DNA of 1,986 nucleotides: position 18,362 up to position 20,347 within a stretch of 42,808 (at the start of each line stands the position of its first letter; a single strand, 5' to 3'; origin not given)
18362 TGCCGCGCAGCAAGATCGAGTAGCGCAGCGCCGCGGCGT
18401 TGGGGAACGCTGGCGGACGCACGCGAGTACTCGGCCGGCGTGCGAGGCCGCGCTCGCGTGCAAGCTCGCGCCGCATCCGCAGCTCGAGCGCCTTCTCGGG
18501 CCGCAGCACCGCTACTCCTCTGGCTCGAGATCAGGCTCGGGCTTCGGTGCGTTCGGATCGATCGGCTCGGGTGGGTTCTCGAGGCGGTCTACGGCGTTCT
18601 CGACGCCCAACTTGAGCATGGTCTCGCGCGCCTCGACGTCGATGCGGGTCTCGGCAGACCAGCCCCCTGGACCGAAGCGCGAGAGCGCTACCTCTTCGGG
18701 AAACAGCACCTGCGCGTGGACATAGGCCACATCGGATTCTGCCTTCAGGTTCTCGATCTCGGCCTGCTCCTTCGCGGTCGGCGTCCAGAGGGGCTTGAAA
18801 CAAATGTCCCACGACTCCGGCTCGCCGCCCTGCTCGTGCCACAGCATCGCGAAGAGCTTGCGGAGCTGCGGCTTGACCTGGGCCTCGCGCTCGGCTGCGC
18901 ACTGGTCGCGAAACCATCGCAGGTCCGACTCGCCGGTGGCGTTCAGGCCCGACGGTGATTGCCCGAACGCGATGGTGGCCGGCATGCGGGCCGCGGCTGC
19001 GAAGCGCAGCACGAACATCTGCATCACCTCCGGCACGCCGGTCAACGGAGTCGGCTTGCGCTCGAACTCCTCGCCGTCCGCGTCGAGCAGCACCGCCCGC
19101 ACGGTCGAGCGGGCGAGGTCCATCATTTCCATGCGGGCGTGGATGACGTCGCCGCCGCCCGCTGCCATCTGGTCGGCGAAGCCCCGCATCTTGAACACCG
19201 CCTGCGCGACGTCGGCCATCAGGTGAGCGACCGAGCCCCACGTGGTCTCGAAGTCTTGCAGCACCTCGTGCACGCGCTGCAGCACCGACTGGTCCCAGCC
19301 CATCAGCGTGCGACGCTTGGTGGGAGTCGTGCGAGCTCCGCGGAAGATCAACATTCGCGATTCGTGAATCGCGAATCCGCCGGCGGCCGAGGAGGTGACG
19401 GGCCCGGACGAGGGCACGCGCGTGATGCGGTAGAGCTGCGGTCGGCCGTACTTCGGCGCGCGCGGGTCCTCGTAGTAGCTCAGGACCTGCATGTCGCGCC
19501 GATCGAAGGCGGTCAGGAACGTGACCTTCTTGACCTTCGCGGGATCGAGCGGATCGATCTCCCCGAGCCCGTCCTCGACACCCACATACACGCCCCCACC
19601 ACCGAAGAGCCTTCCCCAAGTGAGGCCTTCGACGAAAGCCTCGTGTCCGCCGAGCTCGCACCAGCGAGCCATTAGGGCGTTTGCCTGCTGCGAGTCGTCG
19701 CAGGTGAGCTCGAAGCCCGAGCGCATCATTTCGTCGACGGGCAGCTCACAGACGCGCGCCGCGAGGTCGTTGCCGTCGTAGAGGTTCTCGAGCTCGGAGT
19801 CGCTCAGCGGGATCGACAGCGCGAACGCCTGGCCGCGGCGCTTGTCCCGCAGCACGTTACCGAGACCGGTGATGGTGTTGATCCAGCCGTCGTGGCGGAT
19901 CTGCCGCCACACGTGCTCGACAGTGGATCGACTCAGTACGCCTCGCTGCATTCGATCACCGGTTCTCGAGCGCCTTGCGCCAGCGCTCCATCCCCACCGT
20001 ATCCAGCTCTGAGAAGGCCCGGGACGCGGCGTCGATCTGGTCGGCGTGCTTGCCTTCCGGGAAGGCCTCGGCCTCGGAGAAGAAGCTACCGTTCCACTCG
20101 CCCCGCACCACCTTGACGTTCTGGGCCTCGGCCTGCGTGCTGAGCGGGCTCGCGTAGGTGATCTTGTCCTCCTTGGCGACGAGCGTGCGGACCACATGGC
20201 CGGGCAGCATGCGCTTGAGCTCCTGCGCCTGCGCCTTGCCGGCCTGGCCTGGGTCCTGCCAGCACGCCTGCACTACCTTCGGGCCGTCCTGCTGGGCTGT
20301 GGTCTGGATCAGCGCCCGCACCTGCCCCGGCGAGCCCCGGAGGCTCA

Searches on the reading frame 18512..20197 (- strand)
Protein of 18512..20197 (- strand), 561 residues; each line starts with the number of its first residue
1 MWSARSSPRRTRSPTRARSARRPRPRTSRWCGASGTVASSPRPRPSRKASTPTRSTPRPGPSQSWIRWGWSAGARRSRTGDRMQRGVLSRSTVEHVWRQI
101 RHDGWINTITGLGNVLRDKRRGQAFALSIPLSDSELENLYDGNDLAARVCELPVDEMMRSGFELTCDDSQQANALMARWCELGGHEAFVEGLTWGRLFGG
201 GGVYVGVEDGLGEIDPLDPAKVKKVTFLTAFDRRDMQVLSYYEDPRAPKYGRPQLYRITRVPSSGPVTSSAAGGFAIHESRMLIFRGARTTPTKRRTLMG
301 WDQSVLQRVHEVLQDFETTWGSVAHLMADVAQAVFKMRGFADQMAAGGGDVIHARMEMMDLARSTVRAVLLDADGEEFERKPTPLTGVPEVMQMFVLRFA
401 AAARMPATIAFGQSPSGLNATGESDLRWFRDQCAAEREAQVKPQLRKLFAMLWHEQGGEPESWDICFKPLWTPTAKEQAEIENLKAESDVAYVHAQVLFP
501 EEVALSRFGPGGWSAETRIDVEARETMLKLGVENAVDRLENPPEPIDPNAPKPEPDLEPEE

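Call 72: find_encoding_contigs(protein=window:18512-20197:-, flank=10000, max_places=1)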
Protein window:18512-20197:- (561 aa): no gene with exactly this product is on record in the collection.
